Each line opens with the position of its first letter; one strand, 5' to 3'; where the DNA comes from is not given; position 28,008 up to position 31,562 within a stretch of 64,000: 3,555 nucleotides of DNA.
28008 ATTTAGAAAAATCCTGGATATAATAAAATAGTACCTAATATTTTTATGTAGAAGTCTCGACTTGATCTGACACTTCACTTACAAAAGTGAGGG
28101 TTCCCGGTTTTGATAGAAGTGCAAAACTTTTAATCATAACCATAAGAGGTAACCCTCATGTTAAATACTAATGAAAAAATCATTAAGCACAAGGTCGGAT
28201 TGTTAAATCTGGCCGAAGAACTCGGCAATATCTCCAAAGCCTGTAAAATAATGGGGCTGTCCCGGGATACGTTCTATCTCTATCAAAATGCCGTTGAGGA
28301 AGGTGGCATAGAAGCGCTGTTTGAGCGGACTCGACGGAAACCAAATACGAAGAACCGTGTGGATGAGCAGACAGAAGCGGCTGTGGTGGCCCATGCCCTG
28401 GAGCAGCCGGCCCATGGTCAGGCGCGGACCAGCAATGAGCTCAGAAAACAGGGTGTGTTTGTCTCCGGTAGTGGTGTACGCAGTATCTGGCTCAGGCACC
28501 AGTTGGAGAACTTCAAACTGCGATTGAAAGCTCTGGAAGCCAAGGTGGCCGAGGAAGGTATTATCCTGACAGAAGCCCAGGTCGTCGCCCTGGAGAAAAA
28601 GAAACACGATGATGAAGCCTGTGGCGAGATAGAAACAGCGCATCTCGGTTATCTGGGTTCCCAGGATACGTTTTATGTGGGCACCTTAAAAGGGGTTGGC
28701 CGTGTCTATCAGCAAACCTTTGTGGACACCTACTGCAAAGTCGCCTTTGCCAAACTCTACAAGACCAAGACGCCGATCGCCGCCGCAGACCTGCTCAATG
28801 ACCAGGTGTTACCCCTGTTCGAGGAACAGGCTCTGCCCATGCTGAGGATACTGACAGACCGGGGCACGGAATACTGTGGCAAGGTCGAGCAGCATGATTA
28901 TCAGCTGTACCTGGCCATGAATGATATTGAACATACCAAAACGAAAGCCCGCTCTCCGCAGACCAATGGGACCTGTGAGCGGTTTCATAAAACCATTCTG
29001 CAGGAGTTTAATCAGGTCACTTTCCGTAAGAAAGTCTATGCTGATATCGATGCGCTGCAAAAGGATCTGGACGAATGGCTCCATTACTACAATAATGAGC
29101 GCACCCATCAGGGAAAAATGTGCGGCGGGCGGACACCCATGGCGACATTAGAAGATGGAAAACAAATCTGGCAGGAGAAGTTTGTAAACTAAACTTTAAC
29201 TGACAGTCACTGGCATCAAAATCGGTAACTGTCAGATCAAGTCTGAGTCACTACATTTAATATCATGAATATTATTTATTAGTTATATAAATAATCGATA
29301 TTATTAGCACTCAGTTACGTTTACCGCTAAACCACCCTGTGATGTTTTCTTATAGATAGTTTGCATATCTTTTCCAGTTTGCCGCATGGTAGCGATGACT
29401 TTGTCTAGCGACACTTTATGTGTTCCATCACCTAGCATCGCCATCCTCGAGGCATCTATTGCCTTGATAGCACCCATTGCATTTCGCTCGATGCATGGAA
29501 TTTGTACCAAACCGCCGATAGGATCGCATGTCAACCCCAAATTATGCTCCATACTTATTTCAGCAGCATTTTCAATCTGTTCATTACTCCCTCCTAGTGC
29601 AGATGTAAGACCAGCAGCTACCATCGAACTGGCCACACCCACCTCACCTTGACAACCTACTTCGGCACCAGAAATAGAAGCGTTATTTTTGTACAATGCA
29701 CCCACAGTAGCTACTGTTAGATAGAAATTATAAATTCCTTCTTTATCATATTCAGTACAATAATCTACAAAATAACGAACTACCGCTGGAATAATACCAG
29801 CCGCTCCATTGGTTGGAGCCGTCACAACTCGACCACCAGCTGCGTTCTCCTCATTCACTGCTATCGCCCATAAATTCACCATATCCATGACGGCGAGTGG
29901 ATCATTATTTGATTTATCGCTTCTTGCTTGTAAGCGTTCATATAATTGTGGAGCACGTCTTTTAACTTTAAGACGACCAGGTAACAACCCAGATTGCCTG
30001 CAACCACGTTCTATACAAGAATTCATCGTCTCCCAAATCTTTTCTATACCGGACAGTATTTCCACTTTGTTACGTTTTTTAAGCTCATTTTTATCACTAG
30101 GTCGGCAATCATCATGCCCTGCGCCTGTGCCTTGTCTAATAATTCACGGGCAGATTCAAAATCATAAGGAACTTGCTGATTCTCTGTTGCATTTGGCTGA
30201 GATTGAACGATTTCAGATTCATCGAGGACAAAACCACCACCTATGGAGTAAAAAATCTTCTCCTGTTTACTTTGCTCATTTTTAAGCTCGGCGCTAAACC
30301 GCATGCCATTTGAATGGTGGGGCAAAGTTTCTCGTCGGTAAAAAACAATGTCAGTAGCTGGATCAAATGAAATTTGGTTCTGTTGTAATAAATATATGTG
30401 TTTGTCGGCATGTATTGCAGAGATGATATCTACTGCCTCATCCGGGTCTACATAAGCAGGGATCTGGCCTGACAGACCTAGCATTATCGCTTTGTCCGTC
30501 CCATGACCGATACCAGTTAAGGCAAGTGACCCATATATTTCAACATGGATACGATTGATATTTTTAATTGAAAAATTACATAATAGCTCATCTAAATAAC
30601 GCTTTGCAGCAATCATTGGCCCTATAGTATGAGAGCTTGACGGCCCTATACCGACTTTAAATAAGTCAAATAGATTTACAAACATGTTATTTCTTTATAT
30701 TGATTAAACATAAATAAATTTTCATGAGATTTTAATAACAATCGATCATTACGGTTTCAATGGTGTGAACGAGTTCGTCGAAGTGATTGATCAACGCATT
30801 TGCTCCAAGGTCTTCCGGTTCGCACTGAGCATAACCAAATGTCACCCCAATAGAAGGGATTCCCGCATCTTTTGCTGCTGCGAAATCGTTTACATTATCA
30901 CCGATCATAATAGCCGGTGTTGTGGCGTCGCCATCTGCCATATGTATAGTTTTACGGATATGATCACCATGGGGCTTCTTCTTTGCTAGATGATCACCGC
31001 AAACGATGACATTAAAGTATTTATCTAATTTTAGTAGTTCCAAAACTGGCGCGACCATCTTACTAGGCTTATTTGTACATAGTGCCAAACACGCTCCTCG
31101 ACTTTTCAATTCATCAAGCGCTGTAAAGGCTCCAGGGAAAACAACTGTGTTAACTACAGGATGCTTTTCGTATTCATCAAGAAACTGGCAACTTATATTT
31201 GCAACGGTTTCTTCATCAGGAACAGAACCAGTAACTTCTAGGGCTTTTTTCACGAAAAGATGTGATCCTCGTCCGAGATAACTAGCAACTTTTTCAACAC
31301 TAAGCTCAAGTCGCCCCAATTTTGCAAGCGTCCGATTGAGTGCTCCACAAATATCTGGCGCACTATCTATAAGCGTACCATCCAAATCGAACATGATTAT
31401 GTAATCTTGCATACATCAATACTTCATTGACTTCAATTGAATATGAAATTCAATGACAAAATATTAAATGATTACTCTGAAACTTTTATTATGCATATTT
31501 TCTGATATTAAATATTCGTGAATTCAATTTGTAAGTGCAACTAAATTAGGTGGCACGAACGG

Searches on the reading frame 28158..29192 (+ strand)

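Call 8: search_protein_families(library=pfam, proteins=[window:28158-29192:+])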
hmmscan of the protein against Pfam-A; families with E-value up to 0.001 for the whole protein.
window:28158-29192:+ (344 aa): 7 families
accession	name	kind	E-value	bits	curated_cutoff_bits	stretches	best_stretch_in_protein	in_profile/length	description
PF13551.12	HTH_29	-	5.2e-17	62.1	28.1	1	11-74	1-64/64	Winged helix-turn helix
PF13683.12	rve_3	-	3e-12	46.5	26.5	1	256-327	2-67/67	Integrase core domain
PF13565.12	HTH_32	-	5.3e-07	30.5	33.7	1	38-111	1-73/73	Homeodomain-like domain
PF00665.32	rve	-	1.4e-06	29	32.6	1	170-267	11-102/102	Integrase core domain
PF13518.12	HTH_28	-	2e-05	25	25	1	14-61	4-50/52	Helix-turn-helix domain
PF13384.12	HTH_23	-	0.00097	19.3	24.6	0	16-54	11-49/50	Homeodomain-like domain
PF13333.12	rve_2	-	0.00098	19.7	22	0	289-328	12-49/56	Integrase core domain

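Call 9: search_protein_families(library=ncbifam, proteins=[window:28158-29192:+])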
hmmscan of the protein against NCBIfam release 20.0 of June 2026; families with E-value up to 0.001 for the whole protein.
window:28158-29192:+ (344 aa): 6 families
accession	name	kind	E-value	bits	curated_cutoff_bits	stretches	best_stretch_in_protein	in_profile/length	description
NF033577.2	transpos_IS481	equivalog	2.6e-83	279.8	224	1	12-330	2-283/284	IS481 family transposase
NF033516.0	transpos_IS3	equivalog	3e-24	85.9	160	1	24-327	102-365/369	IS3 family transposase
NF033546.1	transpos_IS21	equivalog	1.5e-08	34.6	160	1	242-319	199-273/294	IS21 family transposase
NF033545.0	transpos_IS630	equivalog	3.8e-08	33.1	100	1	24-134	14-128/299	IS630 family transposase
NF033594.2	transpos_ISNCY_2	equivalog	1.2e-07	31.3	250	1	19-116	7-105/368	ISNCY family transposase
NF006918.0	PRK09409.1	subfamily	0.00054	19.6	597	1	230-327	194-281/301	IS2 transposase TnpB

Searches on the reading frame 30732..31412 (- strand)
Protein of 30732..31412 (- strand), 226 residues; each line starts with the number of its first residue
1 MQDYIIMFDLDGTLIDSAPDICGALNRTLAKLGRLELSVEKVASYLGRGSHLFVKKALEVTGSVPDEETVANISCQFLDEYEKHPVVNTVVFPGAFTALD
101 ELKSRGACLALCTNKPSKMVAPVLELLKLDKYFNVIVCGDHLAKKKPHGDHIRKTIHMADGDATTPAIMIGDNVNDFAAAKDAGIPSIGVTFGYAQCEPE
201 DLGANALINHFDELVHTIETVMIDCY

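Call 8: search_protein_families(library=pfam, proteins=[window:30732-31412:-])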
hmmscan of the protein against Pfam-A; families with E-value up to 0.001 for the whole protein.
window:30732-31412:- (226 aa): 6 families
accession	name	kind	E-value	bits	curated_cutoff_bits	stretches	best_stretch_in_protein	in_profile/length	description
PF13419.12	HAD_2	-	6.7e-34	118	23.8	1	6-190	1-178/178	Haloacid dehalogenase-like hydrolase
PF00702.32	Hydrolase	-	5.7e-28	99.1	26.4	1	6-184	4-191/191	haloacid dehalogenase-like hydrolase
PF12710.13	HAD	-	1.6e-10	42.2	27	1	6-181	1-189/189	haloacid dehalogenase-like hydrolase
PF13242.12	Hydrolase_like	-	1.9e-05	24.9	22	1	146-196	4-54/75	HAD-hyrolase-like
PF08282.18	Hydrolase_3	-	0.00018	21.7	20.9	0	97-133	22-58/255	haloacid dehalogenase-like hydrolase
PF13344.12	Hydrolase_6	-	0.0002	21.8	27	0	90-127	14-51/101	Haloacid dehalogenase-like hydrolase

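Call 9: search_protein_families(library=ncbifam, proteins=[window:30732-31412:-])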
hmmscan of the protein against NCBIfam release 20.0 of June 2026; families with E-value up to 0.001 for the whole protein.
window:30732-31412:- (226 aa): 38 families (the best 25 are shown)
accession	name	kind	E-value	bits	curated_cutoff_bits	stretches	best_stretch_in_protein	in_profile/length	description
TIGR01449.2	PGP_bact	equivalog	2.4e-58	197.2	180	1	6-216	1-211/213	phosphoglycolate phosphatase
NF009695.0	PRK13222.1-2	equivalog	1e-52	178.9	225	1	5-219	8-223/226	phosphoglycolate phosphatase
NF009698.0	PRK13223.1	equivalog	1.4e-42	145.8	466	1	5-208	15-218/272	phosphoglycolate phosphatase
NF009697.0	PRK13222.1-4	equivalog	2e-42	145.1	327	1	6-220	10-224/232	phosphoglycolate phosphatase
NF009694.0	PRK13222.1-1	equivalog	5.7e-36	124.1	415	1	6-215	10-236/252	phosphoglycolate phosphatase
NF009696.0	PRK13222.1-3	equivalog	5.2e-29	101.5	359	1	5-225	5-223/223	N-acetylmuramic acid 6-phosphate phosphatase MupP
NF009700.0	PRK13226.1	equivalog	2.5e-27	96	342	1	5-214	14-220/229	phosphoglycolate phosphatase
NF009804.0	PRK13288.1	equivalog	7.5e-25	87.7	218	1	5-195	5-186/215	pyrophosphatase PpaX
TIGR01454.1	AHBA_synth_RP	hypoth_equivalog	3.8e-17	62.6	246.65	1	6-196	1-180/205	AHBA synthesis associated protein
NF008087.0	PRK10826.1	equivalog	7.4e-16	58.4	191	1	6-214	10-215/222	hexitol phosphatase HxpB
TIGR03351.1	PhnX-like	hypoth_equivalog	2.3e-15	57.2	218.9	1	6-214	4-215/220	phosphonatase-like hydrolase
TIGR02253.1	CTE7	subfamily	1e-13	51.6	169.75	1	6-191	5-195/221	TIGR02253 family HAD-type hydrolase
TIGR02009.1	PGMB-YQAB-SF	subfamily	3.6e-13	50.1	153.35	1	6-190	4-186/186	beta-phosphoglucomutase family hydrolase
TIGR01422.2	phosphonatase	equivalog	7.3e-12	45.1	220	1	7-193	5-202/251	phosphonoacetaldehyde hydrolase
TIGR01549.1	HAD-SF-IA-v1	subfamily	1.5e-10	41.6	23.3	1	108-184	78-149/149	HAD-IA family hydrolase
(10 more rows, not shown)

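Call 21: find_encoding_contigs(protein=window:30732-31412:-, flank=10000, max_places=4)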
Protein window:30732-31412:- (226 aa): 2 contigs read that carry it; 2 places shown.
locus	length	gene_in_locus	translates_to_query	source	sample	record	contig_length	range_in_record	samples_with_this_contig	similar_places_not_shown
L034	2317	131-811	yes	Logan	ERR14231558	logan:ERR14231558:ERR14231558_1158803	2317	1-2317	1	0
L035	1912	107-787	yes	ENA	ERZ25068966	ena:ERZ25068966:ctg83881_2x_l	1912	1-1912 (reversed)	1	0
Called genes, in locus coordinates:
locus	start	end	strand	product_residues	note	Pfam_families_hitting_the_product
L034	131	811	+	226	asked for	PF00702:Hydrolase, PF12710:HAD, PF13419:HAD_2, PF13242:Hydrolase_like (faint)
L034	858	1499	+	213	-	PF03315:SDH_beta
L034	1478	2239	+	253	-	PF03313:SDH_alpha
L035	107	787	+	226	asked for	PF00702:Hydrolase, PF12710:HAD, PF13419:HAD_2, PF13242:Hydrolase_like (faint)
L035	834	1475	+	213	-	PF03315:SDH_beta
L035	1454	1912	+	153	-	?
